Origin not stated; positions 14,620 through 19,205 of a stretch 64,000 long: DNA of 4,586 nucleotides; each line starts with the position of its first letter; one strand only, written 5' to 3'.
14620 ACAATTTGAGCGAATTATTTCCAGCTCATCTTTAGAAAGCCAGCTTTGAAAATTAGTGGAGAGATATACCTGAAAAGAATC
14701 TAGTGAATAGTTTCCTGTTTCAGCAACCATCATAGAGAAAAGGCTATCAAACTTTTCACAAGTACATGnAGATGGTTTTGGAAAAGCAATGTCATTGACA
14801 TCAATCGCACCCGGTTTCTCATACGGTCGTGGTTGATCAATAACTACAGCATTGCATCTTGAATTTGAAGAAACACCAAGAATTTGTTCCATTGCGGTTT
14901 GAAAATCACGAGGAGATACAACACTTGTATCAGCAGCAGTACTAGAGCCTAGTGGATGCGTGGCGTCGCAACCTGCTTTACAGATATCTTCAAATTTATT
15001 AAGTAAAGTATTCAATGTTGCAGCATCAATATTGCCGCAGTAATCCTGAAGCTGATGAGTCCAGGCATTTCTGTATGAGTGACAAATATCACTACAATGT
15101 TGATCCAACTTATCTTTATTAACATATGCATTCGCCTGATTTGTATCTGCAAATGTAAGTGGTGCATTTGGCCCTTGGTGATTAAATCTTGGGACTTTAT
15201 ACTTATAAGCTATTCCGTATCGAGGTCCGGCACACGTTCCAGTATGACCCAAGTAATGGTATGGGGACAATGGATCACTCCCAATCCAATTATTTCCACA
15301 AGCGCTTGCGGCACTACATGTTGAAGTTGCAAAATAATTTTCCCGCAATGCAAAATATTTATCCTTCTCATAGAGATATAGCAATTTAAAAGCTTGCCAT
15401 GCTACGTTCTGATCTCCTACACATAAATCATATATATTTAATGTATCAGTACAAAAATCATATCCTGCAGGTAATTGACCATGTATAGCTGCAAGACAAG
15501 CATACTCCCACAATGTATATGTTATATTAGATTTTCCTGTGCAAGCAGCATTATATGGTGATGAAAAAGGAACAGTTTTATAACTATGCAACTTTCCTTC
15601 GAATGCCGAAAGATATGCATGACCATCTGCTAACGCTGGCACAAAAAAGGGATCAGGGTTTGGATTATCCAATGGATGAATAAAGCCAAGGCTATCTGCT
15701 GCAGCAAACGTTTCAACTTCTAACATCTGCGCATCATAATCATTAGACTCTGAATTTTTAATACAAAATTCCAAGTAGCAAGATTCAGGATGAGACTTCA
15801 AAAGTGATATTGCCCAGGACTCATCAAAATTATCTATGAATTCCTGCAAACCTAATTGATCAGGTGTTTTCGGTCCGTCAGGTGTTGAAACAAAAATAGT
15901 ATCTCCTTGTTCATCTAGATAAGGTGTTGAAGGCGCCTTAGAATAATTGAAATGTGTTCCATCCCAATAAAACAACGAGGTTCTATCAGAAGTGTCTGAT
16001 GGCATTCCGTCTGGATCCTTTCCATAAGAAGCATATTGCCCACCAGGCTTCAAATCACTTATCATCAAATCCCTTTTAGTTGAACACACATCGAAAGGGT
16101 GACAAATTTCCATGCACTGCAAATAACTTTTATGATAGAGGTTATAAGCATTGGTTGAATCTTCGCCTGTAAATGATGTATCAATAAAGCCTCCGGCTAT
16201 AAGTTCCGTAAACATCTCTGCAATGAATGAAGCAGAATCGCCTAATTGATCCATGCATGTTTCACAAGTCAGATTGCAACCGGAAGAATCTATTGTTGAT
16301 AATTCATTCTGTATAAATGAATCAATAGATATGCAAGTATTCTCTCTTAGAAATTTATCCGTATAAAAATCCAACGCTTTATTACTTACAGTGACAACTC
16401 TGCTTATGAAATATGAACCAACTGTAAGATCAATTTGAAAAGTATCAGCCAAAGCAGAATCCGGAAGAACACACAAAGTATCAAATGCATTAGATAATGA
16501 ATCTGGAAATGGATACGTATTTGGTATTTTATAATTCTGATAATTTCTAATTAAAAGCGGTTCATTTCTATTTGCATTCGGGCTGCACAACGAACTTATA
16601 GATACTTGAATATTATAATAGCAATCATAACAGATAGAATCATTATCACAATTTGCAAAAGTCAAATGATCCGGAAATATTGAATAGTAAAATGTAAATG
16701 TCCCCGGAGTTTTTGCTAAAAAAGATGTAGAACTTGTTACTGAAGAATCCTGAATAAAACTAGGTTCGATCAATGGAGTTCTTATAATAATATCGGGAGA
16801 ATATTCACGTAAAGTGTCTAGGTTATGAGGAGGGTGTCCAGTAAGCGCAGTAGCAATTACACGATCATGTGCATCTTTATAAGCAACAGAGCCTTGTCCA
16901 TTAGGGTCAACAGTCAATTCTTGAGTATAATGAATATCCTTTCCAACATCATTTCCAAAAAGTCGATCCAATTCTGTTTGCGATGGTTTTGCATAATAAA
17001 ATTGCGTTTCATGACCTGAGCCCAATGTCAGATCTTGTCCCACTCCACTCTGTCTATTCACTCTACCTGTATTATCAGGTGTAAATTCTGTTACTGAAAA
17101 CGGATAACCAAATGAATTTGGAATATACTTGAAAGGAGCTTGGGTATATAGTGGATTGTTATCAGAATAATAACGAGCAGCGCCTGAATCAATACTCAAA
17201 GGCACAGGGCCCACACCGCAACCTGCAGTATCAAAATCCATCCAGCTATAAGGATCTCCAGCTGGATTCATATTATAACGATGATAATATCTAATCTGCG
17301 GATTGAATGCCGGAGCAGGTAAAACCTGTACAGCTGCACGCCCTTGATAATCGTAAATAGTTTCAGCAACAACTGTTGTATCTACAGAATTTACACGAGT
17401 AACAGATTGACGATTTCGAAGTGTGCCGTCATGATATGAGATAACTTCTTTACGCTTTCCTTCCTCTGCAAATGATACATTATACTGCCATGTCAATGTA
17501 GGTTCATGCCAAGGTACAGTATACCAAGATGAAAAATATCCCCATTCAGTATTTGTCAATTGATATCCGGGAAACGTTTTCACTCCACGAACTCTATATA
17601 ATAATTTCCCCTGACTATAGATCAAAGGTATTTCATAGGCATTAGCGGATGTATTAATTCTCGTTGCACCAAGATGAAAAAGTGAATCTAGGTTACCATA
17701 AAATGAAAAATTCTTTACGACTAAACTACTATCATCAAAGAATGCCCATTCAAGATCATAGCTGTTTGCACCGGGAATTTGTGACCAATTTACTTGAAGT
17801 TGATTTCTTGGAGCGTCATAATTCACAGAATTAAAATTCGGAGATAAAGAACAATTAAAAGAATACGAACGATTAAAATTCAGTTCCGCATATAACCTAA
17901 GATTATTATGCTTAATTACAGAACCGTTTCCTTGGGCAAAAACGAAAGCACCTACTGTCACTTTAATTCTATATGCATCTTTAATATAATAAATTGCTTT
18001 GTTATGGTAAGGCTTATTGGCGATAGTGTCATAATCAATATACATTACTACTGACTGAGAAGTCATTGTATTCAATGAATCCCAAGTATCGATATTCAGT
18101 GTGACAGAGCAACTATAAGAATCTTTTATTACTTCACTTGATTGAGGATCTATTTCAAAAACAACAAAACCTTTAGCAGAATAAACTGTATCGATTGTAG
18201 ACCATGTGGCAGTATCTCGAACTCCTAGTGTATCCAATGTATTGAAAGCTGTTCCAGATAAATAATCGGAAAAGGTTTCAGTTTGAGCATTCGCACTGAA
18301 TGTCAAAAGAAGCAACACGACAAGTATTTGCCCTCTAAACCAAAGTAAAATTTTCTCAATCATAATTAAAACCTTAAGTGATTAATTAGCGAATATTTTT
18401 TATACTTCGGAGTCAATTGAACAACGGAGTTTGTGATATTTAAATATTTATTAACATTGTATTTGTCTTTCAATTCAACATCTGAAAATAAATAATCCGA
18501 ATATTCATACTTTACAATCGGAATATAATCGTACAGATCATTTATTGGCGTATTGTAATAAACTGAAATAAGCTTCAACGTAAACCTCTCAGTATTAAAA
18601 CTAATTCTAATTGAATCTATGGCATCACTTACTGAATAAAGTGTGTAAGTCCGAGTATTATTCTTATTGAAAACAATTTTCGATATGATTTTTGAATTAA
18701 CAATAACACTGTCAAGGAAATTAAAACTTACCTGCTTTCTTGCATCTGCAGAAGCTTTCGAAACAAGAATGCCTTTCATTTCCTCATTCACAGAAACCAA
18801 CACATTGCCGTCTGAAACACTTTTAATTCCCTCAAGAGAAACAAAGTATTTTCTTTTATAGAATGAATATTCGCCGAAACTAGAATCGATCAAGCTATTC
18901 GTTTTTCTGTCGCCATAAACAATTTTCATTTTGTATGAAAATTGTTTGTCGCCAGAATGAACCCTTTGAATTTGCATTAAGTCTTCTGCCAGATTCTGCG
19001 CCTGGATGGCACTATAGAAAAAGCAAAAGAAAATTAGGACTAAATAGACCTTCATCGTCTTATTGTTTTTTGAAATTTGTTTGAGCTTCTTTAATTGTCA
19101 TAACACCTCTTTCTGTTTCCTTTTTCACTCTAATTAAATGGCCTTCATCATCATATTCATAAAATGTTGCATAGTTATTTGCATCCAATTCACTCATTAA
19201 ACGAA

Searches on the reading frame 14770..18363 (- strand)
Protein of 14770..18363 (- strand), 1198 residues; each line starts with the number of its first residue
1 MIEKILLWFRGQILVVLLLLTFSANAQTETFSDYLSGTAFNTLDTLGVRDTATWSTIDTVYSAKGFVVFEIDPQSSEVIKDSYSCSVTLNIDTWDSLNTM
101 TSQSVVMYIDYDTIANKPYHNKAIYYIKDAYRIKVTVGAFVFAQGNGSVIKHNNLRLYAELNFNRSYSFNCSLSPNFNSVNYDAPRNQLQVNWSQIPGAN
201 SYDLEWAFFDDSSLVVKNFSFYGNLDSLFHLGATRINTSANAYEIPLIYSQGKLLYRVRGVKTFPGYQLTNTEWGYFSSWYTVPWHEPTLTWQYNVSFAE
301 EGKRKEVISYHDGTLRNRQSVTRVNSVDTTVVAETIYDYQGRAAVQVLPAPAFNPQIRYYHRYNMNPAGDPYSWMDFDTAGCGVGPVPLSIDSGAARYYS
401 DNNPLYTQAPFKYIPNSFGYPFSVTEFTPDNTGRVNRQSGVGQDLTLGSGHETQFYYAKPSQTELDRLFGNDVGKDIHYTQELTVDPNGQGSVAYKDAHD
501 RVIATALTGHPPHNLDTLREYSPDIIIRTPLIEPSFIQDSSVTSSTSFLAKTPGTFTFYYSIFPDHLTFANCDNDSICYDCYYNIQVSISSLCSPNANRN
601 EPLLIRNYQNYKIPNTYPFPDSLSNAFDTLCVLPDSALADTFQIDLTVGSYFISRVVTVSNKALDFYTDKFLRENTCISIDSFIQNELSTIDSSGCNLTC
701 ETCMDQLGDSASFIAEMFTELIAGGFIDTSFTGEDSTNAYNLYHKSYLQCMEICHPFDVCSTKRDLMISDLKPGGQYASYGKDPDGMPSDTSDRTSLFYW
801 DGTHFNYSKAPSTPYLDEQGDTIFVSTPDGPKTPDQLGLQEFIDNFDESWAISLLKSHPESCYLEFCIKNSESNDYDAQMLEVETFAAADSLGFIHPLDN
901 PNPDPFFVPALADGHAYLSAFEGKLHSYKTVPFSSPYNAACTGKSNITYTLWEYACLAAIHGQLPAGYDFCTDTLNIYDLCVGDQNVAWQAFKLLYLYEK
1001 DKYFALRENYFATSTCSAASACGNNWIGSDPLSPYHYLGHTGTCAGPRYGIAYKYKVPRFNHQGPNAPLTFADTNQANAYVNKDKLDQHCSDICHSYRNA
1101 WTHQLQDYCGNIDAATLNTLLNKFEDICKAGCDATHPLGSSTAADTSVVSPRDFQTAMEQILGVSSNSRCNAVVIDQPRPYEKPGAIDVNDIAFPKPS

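Call 39: find_related_loci(query=window:14770-18363:-, collection=genome_contigs, flank=10000)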
Query window:14770-18363:- (1198 aa) in genome_contigs; peptide patterns used: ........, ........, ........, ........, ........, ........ (x = any residue, [..] = any of these).
23 stretches matched a pattern; 1 encode a relative of the query (tblastn E <= 1e-3); 1 distinct loci.
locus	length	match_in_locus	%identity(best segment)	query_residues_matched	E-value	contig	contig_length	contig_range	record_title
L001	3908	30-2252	46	451-1198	0e+0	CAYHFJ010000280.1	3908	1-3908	MAG TPA_asm: uncultured Flavobacteriales bacterium isolate ERP119702_co1_8 genome assembly, contig: NODE_37986_length_39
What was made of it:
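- Tried and rejected: Genome collection scan: it gave one 3.9-kb contig at 46% identity (call 39).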

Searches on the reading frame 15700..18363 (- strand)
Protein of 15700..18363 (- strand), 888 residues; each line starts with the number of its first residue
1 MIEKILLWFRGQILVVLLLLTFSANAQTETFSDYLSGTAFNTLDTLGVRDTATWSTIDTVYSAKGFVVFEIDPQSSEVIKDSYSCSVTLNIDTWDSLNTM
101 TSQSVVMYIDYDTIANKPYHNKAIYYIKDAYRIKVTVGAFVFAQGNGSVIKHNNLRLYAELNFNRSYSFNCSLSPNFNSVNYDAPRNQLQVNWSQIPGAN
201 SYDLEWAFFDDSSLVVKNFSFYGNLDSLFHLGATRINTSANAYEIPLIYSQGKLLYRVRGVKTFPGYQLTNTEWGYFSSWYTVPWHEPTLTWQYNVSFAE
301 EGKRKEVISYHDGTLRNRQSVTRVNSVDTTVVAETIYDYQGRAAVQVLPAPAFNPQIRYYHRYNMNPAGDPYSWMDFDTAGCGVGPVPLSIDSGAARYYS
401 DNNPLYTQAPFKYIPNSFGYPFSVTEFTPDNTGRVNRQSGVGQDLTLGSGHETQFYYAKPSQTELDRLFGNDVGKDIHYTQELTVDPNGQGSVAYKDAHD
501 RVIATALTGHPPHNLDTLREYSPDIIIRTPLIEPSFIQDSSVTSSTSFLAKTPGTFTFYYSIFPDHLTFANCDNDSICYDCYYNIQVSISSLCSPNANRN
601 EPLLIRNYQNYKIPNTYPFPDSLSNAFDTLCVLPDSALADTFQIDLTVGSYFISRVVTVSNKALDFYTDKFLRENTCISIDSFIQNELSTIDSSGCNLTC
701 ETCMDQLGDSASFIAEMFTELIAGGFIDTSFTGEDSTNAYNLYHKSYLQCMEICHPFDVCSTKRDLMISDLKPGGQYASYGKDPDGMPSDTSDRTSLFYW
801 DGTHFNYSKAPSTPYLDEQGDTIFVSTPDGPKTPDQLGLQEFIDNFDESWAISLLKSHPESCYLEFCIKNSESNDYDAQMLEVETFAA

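Call 59: search_protein_families(library=pfam, proteins=[window:15700-18363:-], max_evalue=10)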
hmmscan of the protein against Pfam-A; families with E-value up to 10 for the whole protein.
window:15700-18363:- (888 aa): 2 families
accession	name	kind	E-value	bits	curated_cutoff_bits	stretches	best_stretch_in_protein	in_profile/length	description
PF20041.5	DUF6443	-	3.2e-08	34.3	27.8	2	299-359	17-77/137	Domain of unknown function (DUF6443)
PF13956.11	Ibs_toxin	-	1.8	9.1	27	1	13-24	7-18/19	Toxin Ibs, type I toxin-antitoxin system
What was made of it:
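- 4258..18363 (-): Whole gene: 4,701-aa DUF6443-RHS polymorphic toxin protein. DUF6443 scores 34.3 bits (cutoff 27.8) when the N-terminal 888 aa are scanned alone (call 59).
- On DUF6443 (PF20041) RHS subfamily of Bacteroidota: It scores 34.3 bits against a cutoff of 27.8 when aa 1-888 are scanned (call 59).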

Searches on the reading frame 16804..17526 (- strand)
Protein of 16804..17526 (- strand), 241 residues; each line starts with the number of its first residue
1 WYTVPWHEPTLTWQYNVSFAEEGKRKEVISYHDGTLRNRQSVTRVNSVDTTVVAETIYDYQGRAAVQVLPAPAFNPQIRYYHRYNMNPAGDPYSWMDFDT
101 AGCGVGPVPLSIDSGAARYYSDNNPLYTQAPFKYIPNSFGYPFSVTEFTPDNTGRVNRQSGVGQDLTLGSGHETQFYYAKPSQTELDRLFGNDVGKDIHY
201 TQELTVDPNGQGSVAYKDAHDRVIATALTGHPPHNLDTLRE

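Call 60: find_homologous_proteins(query=window:16804-17526:-, max_evalue=1e-10)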
Query window:16804-17526:- (241 aa): 26 proteins with E <= 1e-10 among 220 candidates.
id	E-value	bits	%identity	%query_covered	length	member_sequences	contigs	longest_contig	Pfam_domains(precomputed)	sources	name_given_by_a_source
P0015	4.4e-64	235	51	92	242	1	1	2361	PF20041.6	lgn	-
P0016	2.4e-63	232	51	94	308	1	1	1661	PF20041.6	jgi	jgi:Domain of unknown function (DUF6443)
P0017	2.8e-60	222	51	81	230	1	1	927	PF20041.6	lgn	-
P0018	2.4e-59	219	46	97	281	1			PF20041.6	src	-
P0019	3.2e-59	219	48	88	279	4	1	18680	PF20041.6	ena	-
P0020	3.5e-56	209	48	94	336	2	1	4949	PF20041.6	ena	-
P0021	1.8e-55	207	52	78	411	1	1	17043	PF20041.6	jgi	jgi:hypothetical protein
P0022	2.0e-54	203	46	93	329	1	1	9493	PF20041.6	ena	-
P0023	1.5e-53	200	52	77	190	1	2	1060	PF20041.6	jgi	jgi:hypothetical protein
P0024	2.7e-47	180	49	74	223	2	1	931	PF01139.23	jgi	-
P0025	6.0e-45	172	46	80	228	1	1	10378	PF20041.6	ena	-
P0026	1.1e-42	165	42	89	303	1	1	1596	PF20041.6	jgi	-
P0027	2.6e-41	160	47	70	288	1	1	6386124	PF20041.6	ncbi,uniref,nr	ncbi:DUF6443 domain-containing protein [Chitinophaga sedimenti]|uniref:DUF6443 domain-containing pro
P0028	3.4e-39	153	44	87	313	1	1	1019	PF20041.6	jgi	jgi:hypothetical protein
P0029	7.6e-39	152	53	59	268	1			-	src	-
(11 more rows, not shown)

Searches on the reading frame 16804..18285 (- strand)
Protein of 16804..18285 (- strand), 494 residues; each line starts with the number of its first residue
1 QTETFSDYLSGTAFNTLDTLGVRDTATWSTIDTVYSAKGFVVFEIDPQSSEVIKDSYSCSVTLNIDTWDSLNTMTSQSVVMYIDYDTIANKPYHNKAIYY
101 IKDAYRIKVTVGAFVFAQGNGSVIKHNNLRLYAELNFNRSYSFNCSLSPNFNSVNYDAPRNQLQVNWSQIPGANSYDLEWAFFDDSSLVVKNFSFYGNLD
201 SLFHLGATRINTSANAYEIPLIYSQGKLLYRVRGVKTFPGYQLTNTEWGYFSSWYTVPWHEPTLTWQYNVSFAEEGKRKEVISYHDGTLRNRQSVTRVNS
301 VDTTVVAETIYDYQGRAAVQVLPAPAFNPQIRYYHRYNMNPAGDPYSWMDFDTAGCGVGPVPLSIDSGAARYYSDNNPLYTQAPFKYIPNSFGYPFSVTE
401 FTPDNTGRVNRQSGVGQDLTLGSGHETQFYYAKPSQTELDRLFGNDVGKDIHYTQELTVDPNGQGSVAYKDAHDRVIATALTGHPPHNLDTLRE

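Call 88: predict_structure(alignment_id=A6)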
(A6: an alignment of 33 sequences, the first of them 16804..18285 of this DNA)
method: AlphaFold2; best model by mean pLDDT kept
length: 494 residues; sequences in the alignment: 33
mean_pLDDT: 81.7   pTM: 0.59
mean pLDDT of the five models: 81.7, 79.7, 79.1, 77.6, 60.0
residues with pLDDT >= 90: 152; 70-90: 251; 50-70: 83; < 50: 8
segments of 3 or more residues with pLDDT < 50: 447-449, 491-494
pLDDT, mean of each block of 10 residues (from residue 1): 78 72 63 73 87 79 93 93 86 89 91 79 67 83 87 90 93 92 83 78 84 92 84 90 91 80 84 79 87 89 91 88 91 91 88 65 91 90 84 90 82 89 83 63 55 67 68 68 57 45
secondary structure, 60 per line:
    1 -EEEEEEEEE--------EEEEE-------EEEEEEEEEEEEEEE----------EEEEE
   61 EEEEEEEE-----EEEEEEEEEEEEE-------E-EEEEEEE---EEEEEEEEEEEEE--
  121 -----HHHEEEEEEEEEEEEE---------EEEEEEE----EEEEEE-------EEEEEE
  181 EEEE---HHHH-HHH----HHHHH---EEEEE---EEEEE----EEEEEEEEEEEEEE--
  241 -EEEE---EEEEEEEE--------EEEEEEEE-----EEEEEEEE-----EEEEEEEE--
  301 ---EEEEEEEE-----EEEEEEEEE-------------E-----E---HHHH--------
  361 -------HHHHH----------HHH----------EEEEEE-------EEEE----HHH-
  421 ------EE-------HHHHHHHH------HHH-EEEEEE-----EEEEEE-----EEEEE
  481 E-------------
elements in order: E2-10 E19-23 E31-45 E56-68 E74-86 E96-102 E106-118 E129-141 E151-157 E162-167 E175-184 H188-191 H200-204 E208-212 E216-220 E225-238 E242-245 E249-256 E265-272 E278-285 E291-298 E304-311 E317-325 H349-352 H368-372 E396-401 E409-412 H436-443 E454-459 E465-470 E476-481
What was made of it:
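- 16804..18285 (-): N-terminal all-beta region, aa 27-520 (beta-sandwich, FN3-like domain, DUF6443 hairpins). AF2 with 33-row alignment A6: pLDDT 81.7, almost all strands (call 88).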

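Call 90: fold_search(model_id=the predicted structure, library=pdb)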
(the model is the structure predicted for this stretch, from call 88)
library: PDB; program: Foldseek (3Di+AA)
matches with E <= 10: 1496; with E <= 0.001: 163
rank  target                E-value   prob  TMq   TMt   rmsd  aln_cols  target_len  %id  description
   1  8fjp_A                4.5e-08  1.00  0.27  0.06  19.4       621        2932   11  Cryo-EM structure of native mosquito salivary gland surface protein 1 (SGS1) (released 2023-03-01)
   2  8yyl_B                4.1e-07  1.00  0.17  0.17  30.7       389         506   11  Cryo-EM structure of the complex IR with one insulin (released 2025-04-09)
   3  8eyx_B                6.2e-07  1.00  0.18  0.12  30.9       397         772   10  Cryo-EM structure of 4 insulins bound full-length mouse IR mutant with physically decoupled alpha CTs (C684S/C685S/C68 (released 2022-11-09)
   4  7stk_B                7.2e-07  1.00  0.18  0.12  27.3       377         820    8  Full-length insulin receptor bound with unsaturated insulin WT (2 insulins bound) asymmetric conformation (Conformatio (released 2022-03-30)
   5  7sl2_A                7.6e-07  1.00  0.18  0.12  30.7       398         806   10  Full-length insulin receptor bound with site 2 binding deficient mutant insulin (A-L13R) -- asymmetric conformation (released 2022-03-30)
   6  7yq3_E                8.0e-07  1.00  0.18  0.11  24.9       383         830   10  human insulin receptor bound with A43 DNA aptamer and insulin (released 2022-11-09)
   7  4zxb_E                8.0e-07  1.00  0.19  0.12  24.5       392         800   10  Structure of the human insulin receptor ectodomain, IRDeltabeta construct, in complex with four Fab molecules (released 2016-02-24)
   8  8vjc_B                8.9e-07  1.00  0.19  0.12  24.9       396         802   10  Cryo-EM structure of short form insulin receptor (IR-A) with three IGF2 bound, asymmetric conformation. (released 2024-03-27)
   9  8iyk_F                8.9e-07  1.00  0.16  0.10  32.2       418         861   10  Tail tip conformation 1 of phage lambda tail (released 2023-10-18)
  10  7sti_B                1.2e-06  1.00  0.19  0.12  24.1       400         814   10  Full-length insulin receptor bound with unsaturated insulin WT (1 insulin bound) asymmetric conformation (released 2022-03-30)
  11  6pxv_A                1.2e-06  1.00  0.19  0.12  29.9       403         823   10  Cryo-EM structure of full-length insulin receptor bound to 4 insulin. 3D refinement was focused on the extracellular r (released 2019-09-04)
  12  8dtm_B                1.2e-06  1.00  0.19  0.26  24.3       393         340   10  Cryo-EM structure of insulin receptor (IR) bound with S597 component 2 (released 2022-09-07)
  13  8xk1_B                1.4e-06  1.00  0.17  0.11  29.8       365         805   10  Cryo-EM structure of human insulin receptor bound to 4 IGF-I (released 2024-12-25)
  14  7sti_A                1.4e-06  1.00  0.19  0.12  29.8       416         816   10  Full-length insulin receptor bound with unsaturated insulin WT (1 insulin bound) asymmetric conformation (released 2022-03-30)
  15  8guy_E                1.4e-06  1.00  0.17  0.11  30.8       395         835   10  human insulin receptor bound with two insulin molecules (released 2022-11-09)
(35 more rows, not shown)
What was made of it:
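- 16804..18285 (-): Best Foldseek PDB hits are mosquito SGS1 8fjp_A (E=4.5e-8) and FnIII stacks (call 90).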

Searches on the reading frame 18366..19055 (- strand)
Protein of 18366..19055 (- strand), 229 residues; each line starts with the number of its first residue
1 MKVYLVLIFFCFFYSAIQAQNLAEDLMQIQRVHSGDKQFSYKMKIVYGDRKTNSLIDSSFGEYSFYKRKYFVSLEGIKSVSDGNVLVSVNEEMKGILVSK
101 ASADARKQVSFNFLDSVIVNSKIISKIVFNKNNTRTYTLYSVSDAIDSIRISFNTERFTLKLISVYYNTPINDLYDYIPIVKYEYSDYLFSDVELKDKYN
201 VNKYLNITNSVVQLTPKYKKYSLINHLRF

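Call 10: search_protein_families(library=pfam, proteins=[window:18366-19055:-], max_evalue=0.01)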
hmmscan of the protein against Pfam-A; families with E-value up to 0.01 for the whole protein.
window:18366-19055:- (229 aa): 0 families

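Call 52: search_protein_families(library=ncbifam, proteins=[window:18366-19055:-], max_evalue=0.1)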
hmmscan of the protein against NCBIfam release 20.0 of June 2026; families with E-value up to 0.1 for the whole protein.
window:18366-19055:- (229 aa): 2 families
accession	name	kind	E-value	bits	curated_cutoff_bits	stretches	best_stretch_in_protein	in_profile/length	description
NF053579.1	LolA3_fam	equivalog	9.7e-21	74.4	83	1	3-224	4-232/232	LolA3 family protein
NF053572.1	LolA1_Flavo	equivalog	4e-05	23.3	100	1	2-109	2-111/214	outer membrane lipoprotein periplasmic chaperone LolA1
